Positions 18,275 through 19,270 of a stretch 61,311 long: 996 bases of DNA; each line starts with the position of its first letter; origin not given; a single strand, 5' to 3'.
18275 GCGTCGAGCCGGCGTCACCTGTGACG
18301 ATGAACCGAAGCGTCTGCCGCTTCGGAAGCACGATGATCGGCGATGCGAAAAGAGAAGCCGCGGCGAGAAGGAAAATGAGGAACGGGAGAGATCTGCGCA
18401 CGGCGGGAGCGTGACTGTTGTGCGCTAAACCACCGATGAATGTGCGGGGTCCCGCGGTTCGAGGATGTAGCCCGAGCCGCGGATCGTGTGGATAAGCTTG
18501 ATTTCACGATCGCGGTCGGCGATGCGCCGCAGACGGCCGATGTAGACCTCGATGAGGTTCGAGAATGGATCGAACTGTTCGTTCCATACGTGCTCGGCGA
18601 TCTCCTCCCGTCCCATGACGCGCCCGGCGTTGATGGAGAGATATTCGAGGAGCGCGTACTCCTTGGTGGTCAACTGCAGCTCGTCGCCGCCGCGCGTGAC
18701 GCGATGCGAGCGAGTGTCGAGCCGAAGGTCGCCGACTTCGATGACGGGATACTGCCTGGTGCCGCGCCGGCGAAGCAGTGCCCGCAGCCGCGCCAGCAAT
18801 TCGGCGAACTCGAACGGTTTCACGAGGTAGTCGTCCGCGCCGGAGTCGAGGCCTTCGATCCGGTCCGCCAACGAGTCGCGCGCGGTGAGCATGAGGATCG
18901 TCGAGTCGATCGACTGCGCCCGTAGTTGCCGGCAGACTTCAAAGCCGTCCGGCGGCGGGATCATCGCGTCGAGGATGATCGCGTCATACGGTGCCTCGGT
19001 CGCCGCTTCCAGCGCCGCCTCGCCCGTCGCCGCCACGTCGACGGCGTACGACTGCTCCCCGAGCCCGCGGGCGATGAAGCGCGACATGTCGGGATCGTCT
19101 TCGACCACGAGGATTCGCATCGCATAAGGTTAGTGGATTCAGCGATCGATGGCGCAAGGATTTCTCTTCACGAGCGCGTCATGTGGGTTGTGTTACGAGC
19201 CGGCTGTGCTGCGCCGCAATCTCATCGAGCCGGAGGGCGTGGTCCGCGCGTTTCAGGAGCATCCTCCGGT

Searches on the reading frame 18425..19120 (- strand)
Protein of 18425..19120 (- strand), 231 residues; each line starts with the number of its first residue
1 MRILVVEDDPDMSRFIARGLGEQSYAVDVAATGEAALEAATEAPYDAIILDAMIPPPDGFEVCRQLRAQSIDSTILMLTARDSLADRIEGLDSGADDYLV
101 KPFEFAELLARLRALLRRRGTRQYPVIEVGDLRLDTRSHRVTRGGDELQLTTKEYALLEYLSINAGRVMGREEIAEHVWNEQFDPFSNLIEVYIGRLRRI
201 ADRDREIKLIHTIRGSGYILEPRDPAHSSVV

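Call 57: search_protein_families(library=ncbifam, proteins=[window:18425-19120:-], max_evalue=0.00001)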
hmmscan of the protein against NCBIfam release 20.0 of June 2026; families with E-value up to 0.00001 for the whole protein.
window:18425-19120:- (231 aa): 86 families (the best 25 are shown)
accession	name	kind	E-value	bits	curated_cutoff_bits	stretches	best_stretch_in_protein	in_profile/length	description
TIGR01387.1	cztR_silR_copR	subfamily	4.8e-73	245.4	279.2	1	3-220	1-218/218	heavy metal response regulator transcription factor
NF041734.1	resp_reg_RppA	equivalog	3.2e-60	203.3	250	1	1-221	1-228/229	two-component system response regulator RppA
NF007346.1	PRK09836.1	equivalog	3.8e-57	193.7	420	1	1-224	1-225/227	copper/silver response regulator transcription factor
NF008567.0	PRK11517.1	equivalog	1.4e-56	191.4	353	1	1-221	1-219/223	response regulator transcription factor HprR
TIGR02154.1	PhoB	equivalog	2e-56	190.8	296.2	1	2-220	4-225/226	phosphate regulon transcriptional regulator PhoB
NF007928.2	PRK10643.1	equivalog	5.9e-56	189.5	330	1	1-220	1-216/216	two-component system response regulator PmrA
NF040689.1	MtrAB_MtrA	equivalog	6.1e-55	185.9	300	1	3-218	1-216/219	MtrAB system response regulator MtrA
NF045944.1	ResRegRpaBCyano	equivalog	3.3e-54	183.7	330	1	4-220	1-227/229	response regulator transcription factor RpaB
NF045991.1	RespRegCtrARhodob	equivalog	6.9e-52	176.4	350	1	1-221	1-222/224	response regulator transcription factor CtrA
NF007663.1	PRK10336.1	equivalog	2.1e-48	165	345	1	1-220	1-216/219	quorum sensing response regulator transcription factor QseB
NF007005.1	PRK09468.1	equivalog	8e-48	162.9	331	1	2-223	5-234/237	osmolarity response regulator transcription factor OmpR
NF045914.1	RespRegNblR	equivalog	1.5e-47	162.1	300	1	2-220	8-225/228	response regulator transcription factor NblR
NF041733.1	resp_reg_CseB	equivalog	7.3e-47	159.6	350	1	2-220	2-226/228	two-component system response regulator CseB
NF033118.1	vanR-O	exception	2.1e-46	158.3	505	1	1-222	4-222/233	vancomycin resistance response regulator transcription factor VanR-O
NF008296.0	PRK11083.1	equivalog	7.1e-46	156.4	273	1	2-222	5-227/228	two-component system response regulator CreB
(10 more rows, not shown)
